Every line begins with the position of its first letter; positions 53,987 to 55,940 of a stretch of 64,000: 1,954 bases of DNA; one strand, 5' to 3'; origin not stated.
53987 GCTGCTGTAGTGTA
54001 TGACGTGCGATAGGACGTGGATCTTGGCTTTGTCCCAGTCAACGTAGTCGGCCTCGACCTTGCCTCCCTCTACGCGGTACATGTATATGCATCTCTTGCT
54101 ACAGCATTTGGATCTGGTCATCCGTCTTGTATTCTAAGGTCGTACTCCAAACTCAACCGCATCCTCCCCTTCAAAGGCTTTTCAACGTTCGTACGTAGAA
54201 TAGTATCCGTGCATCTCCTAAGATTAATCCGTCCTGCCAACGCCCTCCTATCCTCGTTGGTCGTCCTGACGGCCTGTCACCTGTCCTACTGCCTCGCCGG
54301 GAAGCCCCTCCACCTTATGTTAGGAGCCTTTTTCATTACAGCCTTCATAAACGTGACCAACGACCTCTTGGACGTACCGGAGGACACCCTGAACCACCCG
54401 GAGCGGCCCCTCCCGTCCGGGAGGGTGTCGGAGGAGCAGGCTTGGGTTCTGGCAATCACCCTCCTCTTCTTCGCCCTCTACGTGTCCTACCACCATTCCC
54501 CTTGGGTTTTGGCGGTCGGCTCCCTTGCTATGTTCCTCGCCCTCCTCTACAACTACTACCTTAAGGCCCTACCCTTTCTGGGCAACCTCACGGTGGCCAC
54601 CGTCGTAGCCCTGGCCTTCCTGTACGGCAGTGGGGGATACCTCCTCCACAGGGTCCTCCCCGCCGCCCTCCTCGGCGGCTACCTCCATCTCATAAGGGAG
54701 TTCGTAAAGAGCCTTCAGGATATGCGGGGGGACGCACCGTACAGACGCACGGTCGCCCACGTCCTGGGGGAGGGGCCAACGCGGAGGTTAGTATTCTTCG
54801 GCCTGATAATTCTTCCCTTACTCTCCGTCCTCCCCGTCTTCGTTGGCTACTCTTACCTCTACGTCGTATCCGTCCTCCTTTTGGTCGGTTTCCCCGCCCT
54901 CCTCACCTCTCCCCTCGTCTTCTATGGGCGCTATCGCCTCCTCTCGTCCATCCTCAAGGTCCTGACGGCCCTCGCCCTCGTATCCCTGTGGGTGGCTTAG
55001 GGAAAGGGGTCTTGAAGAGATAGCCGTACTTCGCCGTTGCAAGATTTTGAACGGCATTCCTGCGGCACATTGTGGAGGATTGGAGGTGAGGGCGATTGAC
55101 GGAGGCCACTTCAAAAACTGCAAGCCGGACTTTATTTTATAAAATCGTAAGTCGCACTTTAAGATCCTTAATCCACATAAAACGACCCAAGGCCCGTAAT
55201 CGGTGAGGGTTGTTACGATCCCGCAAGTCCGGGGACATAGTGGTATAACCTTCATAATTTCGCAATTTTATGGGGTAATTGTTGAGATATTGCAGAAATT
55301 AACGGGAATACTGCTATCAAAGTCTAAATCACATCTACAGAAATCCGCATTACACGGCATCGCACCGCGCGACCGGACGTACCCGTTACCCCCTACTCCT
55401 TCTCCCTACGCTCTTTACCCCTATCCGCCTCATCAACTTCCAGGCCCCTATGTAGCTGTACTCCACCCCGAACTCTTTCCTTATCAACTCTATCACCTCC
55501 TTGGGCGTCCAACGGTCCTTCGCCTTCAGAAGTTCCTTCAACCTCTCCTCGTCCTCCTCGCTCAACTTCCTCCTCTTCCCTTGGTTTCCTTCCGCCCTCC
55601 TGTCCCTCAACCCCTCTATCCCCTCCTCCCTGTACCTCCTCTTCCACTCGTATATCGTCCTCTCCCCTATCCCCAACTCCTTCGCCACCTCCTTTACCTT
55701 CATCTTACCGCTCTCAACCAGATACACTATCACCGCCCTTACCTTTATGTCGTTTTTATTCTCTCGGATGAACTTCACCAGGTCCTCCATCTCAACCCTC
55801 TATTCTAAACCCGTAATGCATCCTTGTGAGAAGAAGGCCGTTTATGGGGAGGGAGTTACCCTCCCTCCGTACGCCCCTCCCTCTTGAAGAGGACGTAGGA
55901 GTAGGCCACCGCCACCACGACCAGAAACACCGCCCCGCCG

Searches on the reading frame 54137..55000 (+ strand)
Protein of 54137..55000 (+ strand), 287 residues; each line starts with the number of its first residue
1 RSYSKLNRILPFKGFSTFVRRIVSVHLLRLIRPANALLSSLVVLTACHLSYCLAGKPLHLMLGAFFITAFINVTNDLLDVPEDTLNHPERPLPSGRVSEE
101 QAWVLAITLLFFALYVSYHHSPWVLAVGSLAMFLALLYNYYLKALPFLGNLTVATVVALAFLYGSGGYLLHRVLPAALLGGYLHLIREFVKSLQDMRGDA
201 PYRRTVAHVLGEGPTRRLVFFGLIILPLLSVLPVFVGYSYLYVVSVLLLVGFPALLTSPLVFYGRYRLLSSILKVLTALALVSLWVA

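Call 34: search_protein_families(library=pfam, proteins=[window:54137-55000:+], max_evalue=0.1)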
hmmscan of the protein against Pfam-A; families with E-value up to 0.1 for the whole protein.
window:54137-55000:+ (287 aa): 1 family
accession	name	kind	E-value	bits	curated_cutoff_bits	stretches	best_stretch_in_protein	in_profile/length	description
PF01040.23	UbiA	-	1.8e-29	103.2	34.2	1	58-253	23-224/250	UbiA prenyltransferase family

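Call 79: list_cluster_members(proteins=[window:54257-55000:+, window:54818-55255:-])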
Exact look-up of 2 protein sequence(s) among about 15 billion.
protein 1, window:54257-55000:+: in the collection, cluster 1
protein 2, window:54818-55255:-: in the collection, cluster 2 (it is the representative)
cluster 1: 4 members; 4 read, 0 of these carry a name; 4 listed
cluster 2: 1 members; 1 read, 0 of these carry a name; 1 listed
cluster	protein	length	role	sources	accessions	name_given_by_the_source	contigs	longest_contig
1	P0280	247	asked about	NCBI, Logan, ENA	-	-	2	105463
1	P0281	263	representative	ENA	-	-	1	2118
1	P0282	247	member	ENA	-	-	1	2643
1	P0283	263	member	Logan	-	-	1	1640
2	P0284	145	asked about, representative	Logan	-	-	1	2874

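Call 80: find_encoding_contigs(protein=P0281, flank=3000, max_places=4)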
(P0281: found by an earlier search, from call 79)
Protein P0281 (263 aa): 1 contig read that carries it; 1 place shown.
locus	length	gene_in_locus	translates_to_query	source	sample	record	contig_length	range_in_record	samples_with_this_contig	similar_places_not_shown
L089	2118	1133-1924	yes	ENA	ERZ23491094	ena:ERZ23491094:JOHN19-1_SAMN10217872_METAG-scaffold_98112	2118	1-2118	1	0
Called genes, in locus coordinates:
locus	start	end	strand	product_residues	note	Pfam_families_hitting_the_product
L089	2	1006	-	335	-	?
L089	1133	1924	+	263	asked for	PF01040:UbiA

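Call 81: find_encoding_contigs(protein=P0282, flank=3000, max_places=4)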
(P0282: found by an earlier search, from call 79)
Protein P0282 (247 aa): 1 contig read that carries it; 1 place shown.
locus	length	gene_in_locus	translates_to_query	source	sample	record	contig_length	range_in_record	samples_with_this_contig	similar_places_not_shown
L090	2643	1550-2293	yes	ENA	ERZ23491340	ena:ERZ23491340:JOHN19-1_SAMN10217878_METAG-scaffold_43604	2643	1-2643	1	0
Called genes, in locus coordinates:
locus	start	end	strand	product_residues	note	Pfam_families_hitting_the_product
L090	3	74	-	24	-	?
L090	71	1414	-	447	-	PF01063:Aminotran_4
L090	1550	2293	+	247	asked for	PF01040:UbiA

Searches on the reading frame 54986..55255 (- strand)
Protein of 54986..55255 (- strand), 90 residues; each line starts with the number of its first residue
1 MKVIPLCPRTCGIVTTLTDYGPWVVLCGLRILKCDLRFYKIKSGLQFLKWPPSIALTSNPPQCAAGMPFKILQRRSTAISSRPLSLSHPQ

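Call 90: find_homologous_proteins(query=window:54986-55255:-, max_evalue=10)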
Query seq(90 aa) (90 aa): 1 proteins with E <= 10 among 2 candidates.
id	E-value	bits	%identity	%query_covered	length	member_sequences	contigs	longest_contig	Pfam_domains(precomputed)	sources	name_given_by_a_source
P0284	1.5e-54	200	100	100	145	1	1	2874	-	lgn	-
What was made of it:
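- Tried and rejected: The spurious 145-aa ORF over copy 2 has no relatives among 5.8 billion proteins (call 90).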

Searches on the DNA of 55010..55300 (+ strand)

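Call 91: search_dna_similar(query=window:55010-55300:+, collection=plasmids, mode=distant, max_evalue=0.01, max_rows=10)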
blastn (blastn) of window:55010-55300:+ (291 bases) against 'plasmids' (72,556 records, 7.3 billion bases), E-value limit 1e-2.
No match.

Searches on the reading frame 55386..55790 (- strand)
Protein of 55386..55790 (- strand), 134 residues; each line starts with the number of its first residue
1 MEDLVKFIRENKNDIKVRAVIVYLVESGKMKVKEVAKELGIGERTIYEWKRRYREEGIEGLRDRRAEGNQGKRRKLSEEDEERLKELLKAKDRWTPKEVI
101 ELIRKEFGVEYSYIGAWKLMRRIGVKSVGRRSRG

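Call 34: search_protein_families(library=pfam, proteins=[window:55386-55790:-], max_evalue=0.1)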
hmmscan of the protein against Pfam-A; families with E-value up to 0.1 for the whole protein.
window:55386-55790:- (134 aa): 37 families (the best 25 are shown)
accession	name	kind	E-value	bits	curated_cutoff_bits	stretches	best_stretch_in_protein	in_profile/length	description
PF13565.12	HTH_32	-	5.7e-18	65.7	33.7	1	45-113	1-66/73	Homeodomain-like domain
PF13384.12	HTH_23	-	2.7e-15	56.1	24.6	1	14-62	3-50/50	Homeodomain-like domain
PF13551.12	HTH_29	-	5.6e-15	55.6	28.1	1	18-82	1-64/64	Winged helix-turn helix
PF13518.12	HTH_28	-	5.4e-14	52.4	25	1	18-65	2-48/52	Helix-turn-helix domain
PF01527.26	HTH_Tnp_1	-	2e-08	34.7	24.1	1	17-85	11-71/75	Transposase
PF06056.18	Terminase_5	-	2.4e-08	34.2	20.3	1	16-63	3-46/58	Putative ATPase subunit of terminase (gpP-like)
PF13592.12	HTH_33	-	2.8e-08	33.7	25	1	91-124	2-35/60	Winged helix-turn helix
PF13011.12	LZ_Tnp_IS481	-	2.2e-05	25.1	22.2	1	18-68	14-64/85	leucine-zipper of insertion element IS481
PF10668.15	Phage_terminase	-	6.6e-05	23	22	1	19-51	12-44/67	Phage terminase small subunit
PF02796.21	HTH_7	-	0.0001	22.8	23.8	1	21-47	14-39/45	Helix-turn-helix domain of resolvase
PF12728.13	HTH_17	-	0.0003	21.4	27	1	30-49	2-21/51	Helix-turn-helix domain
PF01710.22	HTH_Tnp_IS630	-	0.00035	21.1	21.3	1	15-89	5-78/119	Transposase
PF13411.12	MerR_1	-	0.00054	20.5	21.6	1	30-93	1-55/69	MerR HTH family regulatory protein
PF01978.25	TrmB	-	0.00056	20.2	25.6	1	22-49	15-42/68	Sugar-specific transcriptional regulator TrmB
PF13022.12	HTH_Tnp_1_2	-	0.00059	20.4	27.9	1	28-52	25-49/122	Helix-turn-helix of insertion element transposase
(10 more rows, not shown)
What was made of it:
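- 55386..55790 (-): Neighbour, not part of the repeat: truncated N-terminal HTH part of an IS630-family transposase. Its left terminal repeat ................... is at 55831-55813(-). Pfam HTH_32, HTH_23, HTH_29 and HTH_33 (call 34).
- Checked: A truncated IS630-type HTH ORF is at 55386-55790(-) (call 34).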

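Call 43: find_homologous_proteins(query=window:55386-55790:-, max_evalue=1e-10)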
Query window:55386-55790:- (134 aa): 1 proteins with E <= 1e-10 among 47 candidates.
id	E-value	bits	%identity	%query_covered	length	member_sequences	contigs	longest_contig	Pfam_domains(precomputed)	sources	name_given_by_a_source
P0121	1.5e-75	269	99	100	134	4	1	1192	PF13384.13,PF13551.13,PF13011.12,PF01527.27,PF13518.13,PF13592.13,PF06056.19,PF13565.13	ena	-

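Call 44: find_encoding_contigs(protein=P0121, flank=5000, max_places=10)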
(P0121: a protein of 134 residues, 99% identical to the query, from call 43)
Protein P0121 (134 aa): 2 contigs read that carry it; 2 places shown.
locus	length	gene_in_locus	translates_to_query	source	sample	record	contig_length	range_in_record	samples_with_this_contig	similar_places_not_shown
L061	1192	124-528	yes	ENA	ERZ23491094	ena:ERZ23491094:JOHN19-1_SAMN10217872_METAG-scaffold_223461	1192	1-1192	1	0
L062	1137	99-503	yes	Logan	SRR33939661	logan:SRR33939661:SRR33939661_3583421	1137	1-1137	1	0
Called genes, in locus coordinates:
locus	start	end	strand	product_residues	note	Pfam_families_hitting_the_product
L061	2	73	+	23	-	?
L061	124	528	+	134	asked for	PF01527:HTH_Tnp_1, PF13011:LZ_Tnp_IS481 (faint), PF13384:HTH_23, PF06056:Terminase_5, PF13518:HTH_28, PF13551:HTH_29, PF13565:HTH_32, PF13592:HTH_33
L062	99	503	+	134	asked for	PF01527:HTH_Tnp_1, PF13011:LZ_Tnp_IS481 (faint), PF13384:HTH_23, PF06056:Terminase_5, PF13518:HTH_28, PF13551:HTH_29, PF13565:HTH_32, PF13592:HTH_33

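Call 45: find_encoding_contigs(protein=window:55386-55790:-, flank=5000, max_places=10)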
Protein window:55386-55790:- (134 aa): 1 contig read that carries it; 1 place shown.
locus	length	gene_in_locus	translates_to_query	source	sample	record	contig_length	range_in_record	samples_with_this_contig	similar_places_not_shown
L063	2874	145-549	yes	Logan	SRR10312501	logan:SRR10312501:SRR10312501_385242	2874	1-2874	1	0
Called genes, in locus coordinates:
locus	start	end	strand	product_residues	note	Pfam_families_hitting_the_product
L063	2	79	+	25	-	?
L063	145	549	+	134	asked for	PF01527:HTH_Tnp_1, PF13011:LZ_Tnp_IS481 (faint), PF13384:HTH_23, PF06056:Terminase_5, PF13518:HTH_28, PF13551:HTH_29, PF13565:HTH_32, PF13592:HTH_33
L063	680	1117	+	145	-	-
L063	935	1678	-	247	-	PF01040:UbiA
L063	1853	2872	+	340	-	?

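Call 71: search_protein_representatives(protein=window:55386-55790:-)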
Query: 134 residues. Proteins with E-value up to 0.001 (for the whole library): 1893; up to 1e-10: 60; up to 1e-30: 0. The best 150 are listed.
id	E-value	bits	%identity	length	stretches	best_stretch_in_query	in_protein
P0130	1.4e-30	122.3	38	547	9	17-79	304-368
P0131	1.9e-30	121.8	37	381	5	3-86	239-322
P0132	2.5e-27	111.7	30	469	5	15-96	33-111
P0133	5.7e-26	107.3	31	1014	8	15-63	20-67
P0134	1.5e-25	105.9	30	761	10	20-92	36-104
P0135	1.7e-25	105.8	32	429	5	24-66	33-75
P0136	1.2e-23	99.8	29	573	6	35-90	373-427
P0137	2.0e-22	95.8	30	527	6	13-66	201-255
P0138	5.3e-21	91.3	28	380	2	4-126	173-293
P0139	1.0e-20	90.4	29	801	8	16-66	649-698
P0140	1.0e-20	90.3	38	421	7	8-77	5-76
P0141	1.1e-20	90.3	69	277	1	61-128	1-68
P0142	3.8e-20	88.5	38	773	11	28-67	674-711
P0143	2.3e-18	82.7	41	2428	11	27-55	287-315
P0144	5.0e-17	78.4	37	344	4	17-63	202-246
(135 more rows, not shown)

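Call 74: find_encoding_contigs(protein=P0141, flank=3000, max_places=6)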
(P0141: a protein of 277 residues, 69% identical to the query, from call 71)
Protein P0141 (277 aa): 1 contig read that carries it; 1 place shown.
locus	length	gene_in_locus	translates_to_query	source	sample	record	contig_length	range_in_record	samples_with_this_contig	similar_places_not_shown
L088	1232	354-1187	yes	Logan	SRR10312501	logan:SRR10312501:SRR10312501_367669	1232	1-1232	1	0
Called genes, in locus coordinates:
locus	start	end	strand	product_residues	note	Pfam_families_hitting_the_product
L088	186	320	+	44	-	-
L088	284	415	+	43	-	-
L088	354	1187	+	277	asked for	PF13592:HTH_33, PF13358:DDE_3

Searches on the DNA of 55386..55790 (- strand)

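Call 49: search_rna_families(sources=[L061, L062, L063], threshold=evalue, max_evalue=5)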
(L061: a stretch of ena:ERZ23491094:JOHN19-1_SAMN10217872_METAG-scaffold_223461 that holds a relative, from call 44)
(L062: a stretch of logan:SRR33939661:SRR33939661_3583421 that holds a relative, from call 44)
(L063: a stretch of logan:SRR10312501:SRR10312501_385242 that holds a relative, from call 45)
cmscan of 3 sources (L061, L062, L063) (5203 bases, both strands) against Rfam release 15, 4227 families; matches with E-value up to 5: 1.
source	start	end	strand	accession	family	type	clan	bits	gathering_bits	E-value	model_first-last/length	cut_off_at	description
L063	1325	1345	+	RF03010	mcrA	Gene; sRNA;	-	16.2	57.6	0.95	1-21/51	no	mcrA RNA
